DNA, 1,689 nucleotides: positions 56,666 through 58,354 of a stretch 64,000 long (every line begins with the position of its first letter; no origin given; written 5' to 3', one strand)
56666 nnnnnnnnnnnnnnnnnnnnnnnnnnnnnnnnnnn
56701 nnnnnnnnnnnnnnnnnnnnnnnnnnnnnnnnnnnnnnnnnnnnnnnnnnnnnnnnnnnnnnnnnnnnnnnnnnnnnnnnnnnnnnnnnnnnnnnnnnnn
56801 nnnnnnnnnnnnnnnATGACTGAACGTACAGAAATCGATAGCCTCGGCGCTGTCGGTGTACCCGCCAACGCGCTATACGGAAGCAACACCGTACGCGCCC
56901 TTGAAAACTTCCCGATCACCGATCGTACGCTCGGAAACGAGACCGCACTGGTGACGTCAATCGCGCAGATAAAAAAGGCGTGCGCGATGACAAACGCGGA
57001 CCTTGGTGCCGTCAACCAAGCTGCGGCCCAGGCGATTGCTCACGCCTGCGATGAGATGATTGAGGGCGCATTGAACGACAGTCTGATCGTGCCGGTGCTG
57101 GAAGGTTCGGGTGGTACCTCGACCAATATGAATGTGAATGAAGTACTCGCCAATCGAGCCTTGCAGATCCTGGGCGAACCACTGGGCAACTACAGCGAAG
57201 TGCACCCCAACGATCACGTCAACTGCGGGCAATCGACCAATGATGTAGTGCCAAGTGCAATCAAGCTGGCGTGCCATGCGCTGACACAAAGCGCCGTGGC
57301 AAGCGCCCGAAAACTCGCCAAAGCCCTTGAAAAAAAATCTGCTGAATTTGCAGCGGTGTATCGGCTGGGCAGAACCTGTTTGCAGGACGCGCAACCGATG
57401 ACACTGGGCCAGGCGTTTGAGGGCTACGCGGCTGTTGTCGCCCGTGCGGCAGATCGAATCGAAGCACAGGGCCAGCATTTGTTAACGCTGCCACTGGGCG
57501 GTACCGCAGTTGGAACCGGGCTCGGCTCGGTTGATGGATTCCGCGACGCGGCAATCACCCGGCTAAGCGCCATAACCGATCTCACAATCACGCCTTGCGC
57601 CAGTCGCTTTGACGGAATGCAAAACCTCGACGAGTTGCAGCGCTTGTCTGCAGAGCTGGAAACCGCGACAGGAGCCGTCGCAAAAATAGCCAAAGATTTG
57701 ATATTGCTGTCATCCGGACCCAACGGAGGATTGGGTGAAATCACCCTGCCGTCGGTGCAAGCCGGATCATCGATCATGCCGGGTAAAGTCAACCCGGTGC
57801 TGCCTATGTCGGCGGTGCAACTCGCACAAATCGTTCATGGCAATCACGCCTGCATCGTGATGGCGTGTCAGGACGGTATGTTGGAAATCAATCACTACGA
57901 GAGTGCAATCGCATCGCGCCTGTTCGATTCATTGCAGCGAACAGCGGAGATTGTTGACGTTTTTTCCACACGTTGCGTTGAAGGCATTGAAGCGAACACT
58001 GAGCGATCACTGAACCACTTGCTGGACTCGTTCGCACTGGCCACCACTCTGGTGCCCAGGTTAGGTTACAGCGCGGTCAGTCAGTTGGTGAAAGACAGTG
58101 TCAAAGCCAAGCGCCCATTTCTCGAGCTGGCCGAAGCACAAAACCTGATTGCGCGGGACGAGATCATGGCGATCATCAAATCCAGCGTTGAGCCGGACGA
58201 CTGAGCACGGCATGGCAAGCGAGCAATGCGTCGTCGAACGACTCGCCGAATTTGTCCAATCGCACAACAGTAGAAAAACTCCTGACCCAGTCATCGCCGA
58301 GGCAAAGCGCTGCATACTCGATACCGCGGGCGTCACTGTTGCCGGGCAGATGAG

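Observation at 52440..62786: RpiR-controlled catabolic island pairing an aspartase-family lyase with an MmgE/PrpD protein, a DMGDH-like flavoenzyme and a C-N hydrolase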

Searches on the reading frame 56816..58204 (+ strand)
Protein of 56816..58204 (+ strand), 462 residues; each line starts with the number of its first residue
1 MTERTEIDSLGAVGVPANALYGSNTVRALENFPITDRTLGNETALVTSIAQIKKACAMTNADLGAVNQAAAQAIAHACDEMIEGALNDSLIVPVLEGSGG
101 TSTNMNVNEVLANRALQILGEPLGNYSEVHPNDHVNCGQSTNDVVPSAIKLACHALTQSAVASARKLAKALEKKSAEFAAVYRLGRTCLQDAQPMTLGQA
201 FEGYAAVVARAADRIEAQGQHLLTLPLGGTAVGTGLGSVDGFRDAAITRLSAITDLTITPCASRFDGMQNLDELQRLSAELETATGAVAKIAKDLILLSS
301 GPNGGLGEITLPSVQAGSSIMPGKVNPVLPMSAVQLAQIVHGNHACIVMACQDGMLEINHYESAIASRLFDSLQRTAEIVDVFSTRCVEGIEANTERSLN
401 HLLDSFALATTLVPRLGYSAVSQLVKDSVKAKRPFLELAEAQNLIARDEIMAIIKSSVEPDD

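Call 3: search_protein_families(library=pfam, proteins=[window:56816-58204:+])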
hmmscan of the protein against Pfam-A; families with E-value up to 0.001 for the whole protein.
window:56816-58204:+ (462 aa): 2 families
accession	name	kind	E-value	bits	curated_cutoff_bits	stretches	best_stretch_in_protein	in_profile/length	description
PF00206.25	Lyase_1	-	6.5e-73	246.3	27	1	11-329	1-299/312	Lyase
PF10415.14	FumaraseC_C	-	4.1e-05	24.4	32.5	1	408-454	1-47/54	Fumarase C C-terminus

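Call 4: search_protein_families(library=ncbifam, proteins=[window:56816-58204:+])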
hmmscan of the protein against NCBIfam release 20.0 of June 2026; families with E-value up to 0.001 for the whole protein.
window:56816-58204:+ (462 aa): 18 families
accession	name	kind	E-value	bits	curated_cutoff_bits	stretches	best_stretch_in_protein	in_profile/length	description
NF008909.0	PRK12273.1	subfamily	9.3e-150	499.6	510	1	2-456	4-458/474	aspartate ammonia-lyase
TIGR00839.1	aspA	equivalog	9.1e-124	413.9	681.2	1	4-455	1-452/468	aspartate ammonia-lyase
TIGR00979.1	fumC_II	equivalog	2.7e-112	375.9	664.75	1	4-450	2-447/458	class II fumarate hydratase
NF011092.0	PRK14515.1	subfamily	2.2e-109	366.5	876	1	4-454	12-460/479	aspartate ammonia-lyase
NF009089.0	PRK12425.1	equivalog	5.3e-90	302.5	840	1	3-431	2-429/464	class II fumarate hydratase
TIGR02426.1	protocat_pcaB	equivalog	2.9e-23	82.4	355.75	1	41-350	16-298/338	3-carboxy-cis,cis-muconate cycloisomerase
TIGR00838.1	argH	equivalog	1.3e-21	77.1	279.5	1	134-413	100-369/455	argininosuccinate lyase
NF008964.0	PRK12308.1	equivalog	2.7e-17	62.4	657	1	135-413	103-371/624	argininosuccinate lyase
NF006554.0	PRK09053.1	equivalog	1.3e-16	60.5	595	1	41-349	23-310/453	3-carboxy-cis,cis-muconate cycloisomerase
NF004631.0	PRK05975.1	equivalog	6.3e-14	51.7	371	1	44-338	28-293/352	3-carboxy-cis,cis-muconate cycloisomerase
TIGR00928.1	purB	equivalog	6.5e-11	41.6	326.2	1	132-341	88-291/436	adenylosuccinate lyase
NF052556.1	NtrsucLyaStm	equivalog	4.1e-10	39.1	650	1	43-431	34-417/466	nitrosuccinate lyase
NF052536.2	CoM_syn_XcbD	exception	1.1e-09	37.6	600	1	42-347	25-306/443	3-sulfopropionylcysteine synthase XcbD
NF052535.1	CoM_syn_XcbC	exception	2e-08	33.5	575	1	162-416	132-375/495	2-phosphosulfolactate phosphatase XcbC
NF002563.0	PRK02186.1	subfamily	2.2e-08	32.8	625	1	135-412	510-778/890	argininosuccinate lyase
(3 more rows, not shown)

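Call 10: search_solved_structures(query=window:56816-58204:+, max_evalue=1e-10)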
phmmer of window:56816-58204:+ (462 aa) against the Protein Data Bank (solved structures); distinct sequences matched with E-value up to 1e-10: 47.
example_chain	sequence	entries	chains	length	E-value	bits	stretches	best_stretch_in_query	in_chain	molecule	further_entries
3oce_A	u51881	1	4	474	2.5e-102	346.6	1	4-446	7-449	Fumarate lyase:Delta crystallin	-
3ocf_A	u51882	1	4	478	3.1e-102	346.3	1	4-446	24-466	Fumarate lyase:Delta crystallin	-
1j3u_A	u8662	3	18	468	1.9e-96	327.2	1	4-453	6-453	aspartase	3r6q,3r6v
8rj0_A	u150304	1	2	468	3.9e-93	316.3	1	4-452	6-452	Aspartate ammonia-lyase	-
8rj1_A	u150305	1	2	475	5.4e-91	309.3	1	4-453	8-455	Aspartate ammonia lyase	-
3r6y_A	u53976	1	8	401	5.6e-91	309.2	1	4-398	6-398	Aspartase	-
5upp_A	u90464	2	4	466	2.3e-90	307.2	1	4-433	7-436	Fumarate hydratase, mitochondrial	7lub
5d6b_A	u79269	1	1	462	2.4e-90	307.1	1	4-433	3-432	Fumarate hydratase, mitochondrial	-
3e04_A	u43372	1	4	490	2.7e-90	307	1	4-433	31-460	Fumarate hydratase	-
36ad_A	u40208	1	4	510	3e-90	306.8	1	4-433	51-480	Fumarate hydratase, mitochondrial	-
6v8f_A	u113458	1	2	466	7.9e-90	305.4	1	4-433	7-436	Fumarate hydratase, mitochondrial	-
6ebt_A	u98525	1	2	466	1.5e-89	304.5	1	4-433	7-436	Fumarate hydratase, mitochondrial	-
6vbe_A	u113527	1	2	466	2.9e-89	303.6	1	4-433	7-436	Fumarate hydratase, mitochondrial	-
6wng_A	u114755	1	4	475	2.4e-88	300.6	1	4-454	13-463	Aspartate ammonia-lyase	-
4hgv_A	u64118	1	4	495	6.4e-88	299.2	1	3-455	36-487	Fumarate hydratase class II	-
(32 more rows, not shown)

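Call 45: find_homologous_proteins(query=window:56816-58204:+, max_evalue=1e-30)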
Query window:56816-58204:+ (462 aa): 8000 proteins with E <= 1e-30 among 8000 candidates; the best 120 are listed.
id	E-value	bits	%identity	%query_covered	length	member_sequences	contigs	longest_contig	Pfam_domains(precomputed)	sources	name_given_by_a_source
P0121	1.2e-293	992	100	100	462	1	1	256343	PF00206.26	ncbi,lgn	ncbi:MAG: lyase family protein [Pseudomonadota bacterium]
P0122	7.7e-207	706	72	99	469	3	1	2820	PF10415.15,PF00206.26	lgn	-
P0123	9.4e-206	702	70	99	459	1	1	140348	PF00206.26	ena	-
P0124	1.4e-205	702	70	99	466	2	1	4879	PF10415.15,PF00206.26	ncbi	-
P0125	2.2e-203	694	69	99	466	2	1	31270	PF00206.26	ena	-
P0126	3.1e-203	694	69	99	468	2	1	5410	PF10415.15,PF00206.26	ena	-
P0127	1.2e-202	692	68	100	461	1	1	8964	PF10415.15,PF00206.26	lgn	-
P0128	5.1e-201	687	68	99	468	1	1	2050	PF10415.15,PF00206.26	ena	-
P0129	6.1e-201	686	68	99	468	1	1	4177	PF10415.15,PF00206.26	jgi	-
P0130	6.3e-201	686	69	99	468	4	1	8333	PF10415.15,PF00206.26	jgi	-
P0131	6.5e-201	686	68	99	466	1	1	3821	PF10415.15,PF00206.26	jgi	jgi:aspartate ammonia-lyase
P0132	1.9e-200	685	68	99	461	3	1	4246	PF10415.15,PF00206.26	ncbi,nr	ncbi:MAG: aspartate ammonia-lyase [Gammaproteobacteria bacterium]|nr:aspartate ammonia-lyase [Gammap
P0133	4.3e-200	684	69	99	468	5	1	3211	PF10415.15,PF00206.26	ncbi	-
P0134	5.2e-200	683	68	99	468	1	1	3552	PF10415.15,PF00206.26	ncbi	-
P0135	5.2e-200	683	68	99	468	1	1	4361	PF10415.15,PF00206.26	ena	-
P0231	9.1e-144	498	54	99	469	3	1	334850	PF10415.15,PF00206.26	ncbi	-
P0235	1.4e-143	497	53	98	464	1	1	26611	PF10415.15,PF00206.26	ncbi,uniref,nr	ncbi:aspartate ammonia-lyase [Methylobacterium sp. NEAU 140]|uniref:aspartate ammonia-lyase n=1 Tax=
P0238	3.2e-143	496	53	99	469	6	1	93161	PF00206.26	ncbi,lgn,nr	ncbi:MAG: aspartate ammonia-lyase [Rhodospirillales bacterium]|nr:aspartate ammonia-lyase [Rhodospir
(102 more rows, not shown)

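Call 48: search_solved_structures(query=window:56816-58204:+, max_evalue=1e-95, show_alignments=3)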
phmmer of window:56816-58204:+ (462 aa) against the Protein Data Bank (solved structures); distinct sequences matched with E-value up to 1e-95: 3.
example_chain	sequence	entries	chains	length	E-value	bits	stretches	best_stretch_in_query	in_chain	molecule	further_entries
3oce_A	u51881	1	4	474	2.5e-102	346.6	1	4-446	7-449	Fumarate lyase:Delta crystallin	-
3ocf_A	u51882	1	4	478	3.1e-102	346.3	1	4-446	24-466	Fumarate lyase:Delta crystallin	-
1j3u_A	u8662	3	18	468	1.9e-96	327.2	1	4-453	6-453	aspartase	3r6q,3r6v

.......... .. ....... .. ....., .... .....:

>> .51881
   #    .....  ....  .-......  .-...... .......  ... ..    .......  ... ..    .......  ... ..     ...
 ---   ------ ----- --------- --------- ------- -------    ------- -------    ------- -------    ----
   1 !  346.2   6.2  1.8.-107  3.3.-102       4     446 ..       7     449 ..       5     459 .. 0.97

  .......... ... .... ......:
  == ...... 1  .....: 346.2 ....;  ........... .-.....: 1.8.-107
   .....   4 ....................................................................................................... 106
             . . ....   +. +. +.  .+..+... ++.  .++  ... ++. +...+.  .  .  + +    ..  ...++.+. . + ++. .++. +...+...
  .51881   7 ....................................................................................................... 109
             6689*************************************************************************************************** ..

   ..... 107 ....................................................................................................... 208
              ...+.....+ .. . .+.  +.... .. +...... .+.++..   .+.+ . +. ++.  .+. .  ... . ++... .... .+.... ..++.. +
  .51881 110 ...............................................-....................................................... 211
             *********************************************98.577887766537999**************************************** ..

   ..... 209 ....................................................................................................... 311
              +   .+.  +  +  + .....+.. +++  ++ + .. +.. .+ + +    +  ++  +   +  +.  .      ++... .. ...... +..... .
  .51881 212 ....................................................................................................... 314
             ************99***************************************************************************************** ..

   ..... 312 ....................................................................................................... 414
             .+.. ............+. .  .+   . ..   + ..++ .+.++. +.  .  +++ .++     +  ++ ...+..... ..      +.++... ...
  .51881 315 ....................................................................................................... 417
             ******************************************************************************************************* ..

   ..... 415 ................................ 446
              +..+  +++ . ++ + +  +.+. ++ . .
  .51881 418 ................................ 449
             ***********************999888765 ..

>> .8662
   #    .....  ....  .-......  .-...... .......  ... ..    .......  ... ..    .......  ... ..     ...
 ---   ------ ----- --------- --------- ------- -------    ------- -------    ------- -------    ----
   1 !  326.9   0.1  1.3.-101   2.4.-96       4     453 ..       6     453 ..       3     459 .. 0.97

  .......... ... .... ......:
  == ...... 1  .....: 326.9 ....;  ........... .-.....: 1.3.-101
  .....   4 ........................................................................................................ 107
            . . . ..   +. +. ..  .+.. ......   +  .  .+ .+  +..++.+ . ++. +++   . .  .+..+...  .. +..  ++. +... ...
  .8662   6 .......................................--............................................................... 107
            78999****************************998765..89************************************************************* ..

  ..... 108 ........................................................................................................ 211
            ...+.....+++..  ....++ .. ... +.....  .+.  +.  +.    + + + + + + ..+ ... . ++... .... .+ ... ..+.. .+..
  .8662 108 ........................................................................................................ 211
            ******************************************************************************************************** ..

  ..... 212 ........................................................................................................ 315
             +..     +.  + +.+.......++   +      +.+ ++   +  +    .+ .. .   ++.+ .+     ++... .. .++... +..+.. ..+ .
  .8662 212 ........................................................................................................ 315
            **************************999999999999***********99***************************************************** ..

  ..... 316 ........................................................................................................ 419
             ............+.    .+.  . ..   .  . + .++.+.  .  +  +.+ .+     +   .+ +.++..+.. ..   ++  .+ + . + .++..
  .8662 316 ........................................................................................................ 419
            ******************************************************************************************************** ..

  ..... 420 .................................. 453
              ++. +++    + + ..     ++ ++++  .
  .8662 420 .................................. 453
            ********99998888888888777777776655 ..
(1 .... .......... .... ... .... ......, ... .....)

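Call 50: find_encoding_contigs(protein=P0235, flank=9000, max_places=1)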
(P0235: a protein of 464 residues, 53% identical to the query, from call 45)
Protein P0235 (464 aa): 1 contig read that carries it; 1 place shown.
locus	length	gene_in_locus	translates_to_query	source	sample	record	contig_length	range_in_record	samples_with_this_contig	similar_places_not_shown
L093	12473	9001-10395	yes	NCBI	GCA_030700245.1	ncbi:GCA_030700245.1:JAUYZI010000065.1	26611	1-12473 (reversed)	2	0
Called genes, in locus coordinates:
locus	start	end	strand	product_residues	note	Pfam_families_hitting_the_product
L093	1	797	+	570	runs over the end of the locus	PF13522:GATase_6, PF13537:GATase_7, PF00733:Asn_synthase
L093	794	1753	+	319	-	PF19799:DUF6282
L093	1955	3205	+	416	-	PF00083:Sugar_tr, PF07690:MFS_1, PF00083:Sugar_tr (weak), PF07690:MFS_1 (weak)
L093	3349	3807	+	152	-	PF07883:Cupin_2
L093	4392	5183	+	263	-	PF13489:Methyltransf_23, PF13847:Methyltransf_31, PF08241:Methyltransf_11, PF08242:Methyltransf_12, PF13649:Methyltransf_25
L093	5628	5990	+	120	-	PF00743:FMO-like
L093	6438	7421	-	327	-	PF00126:HTH_1, PF13518:HTH_28 (weak), PF03466:LysR_substrate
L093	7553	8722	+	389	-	PF01266:DAO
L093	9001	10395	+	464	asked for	PF00206:Lyase_1, PF10415:FumaraseC_C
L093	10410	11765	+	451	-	PF00083:Sugar_tr, PF07690:MFS_1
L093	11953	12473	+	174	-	PF00206:Lyase_1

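Call 51: find_encoding_contigs(protein=P0238, flank=9000, max_places=1)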
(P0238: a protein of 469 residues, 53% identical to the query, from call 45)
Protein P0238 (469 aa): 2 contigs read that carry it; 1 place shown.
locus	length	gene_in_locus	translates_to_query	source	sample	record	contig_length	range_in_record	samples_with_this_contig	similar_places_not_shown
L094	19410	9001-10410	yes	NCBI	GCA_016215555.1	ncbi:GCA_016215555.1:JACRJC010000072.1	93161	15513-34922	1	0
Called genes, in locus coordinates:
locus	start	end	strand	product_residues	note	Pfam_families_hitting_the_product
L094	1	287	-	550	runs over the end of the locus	PF12860:PAS_7, PF00512:HisKA, PF02518:HATPase_c, PF00072:Response_reg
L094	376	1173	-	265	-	PF00582:Usp (faint)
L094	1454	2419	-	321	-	PF02653:BPD_transp_2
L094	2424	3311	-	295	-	PF02653:BPD_transp_2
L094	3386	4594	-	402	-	PF13458:Peripla_BP_6, PF13433:Peripla_BP_5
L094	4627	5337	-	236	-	PF00005:ABC_tran, PF13304:AAA_21 (faint)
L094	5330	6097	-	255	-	PF00005:ABC_tran, PF13304:AAA_21 (faint), PF12399:BCA_ABC_TP_C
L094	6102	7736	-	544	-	PF00501:AMP-binding, PF13193:AMP-binding_C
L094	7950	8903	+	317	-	PF00126:HTH_1, PF03466:LysR_substrate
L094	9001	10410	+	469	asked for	PF00206:Lyase_1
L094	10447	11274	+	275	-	PF00497:SBP_bac_3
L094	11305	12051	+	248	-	PF00528:BPD_transp_1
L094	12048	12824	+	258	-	PF00528:BPD_transp_1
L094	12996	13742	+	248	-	PF02463:SMC_N, PF00005:ABC_tran, PF13304:AAA_21 (weak)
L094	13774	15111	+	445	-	PF03972:MmgE_PrpD_N, PF19305:MmgE_PrpD_C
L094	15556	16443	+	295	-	PF00005:ABC_tran, PF13304:AAA_21 (faint)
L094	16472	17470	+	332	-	PF12974:Phosphonate-bd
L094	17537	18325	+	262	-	PF00528:BPD_transp_1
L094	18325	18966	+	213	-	PF25084:LbH_EIF2B (faint), PF00132:Hexapep, PF14602:Hexapep_2 (weak)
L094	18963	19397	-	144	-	PF00583:Acetyltransf_1, PF13508:Acetyltransf_7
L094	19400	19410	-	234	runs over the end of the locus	PF13563:2_5_RNA_ligase2 (weak), PF06299:DUF1045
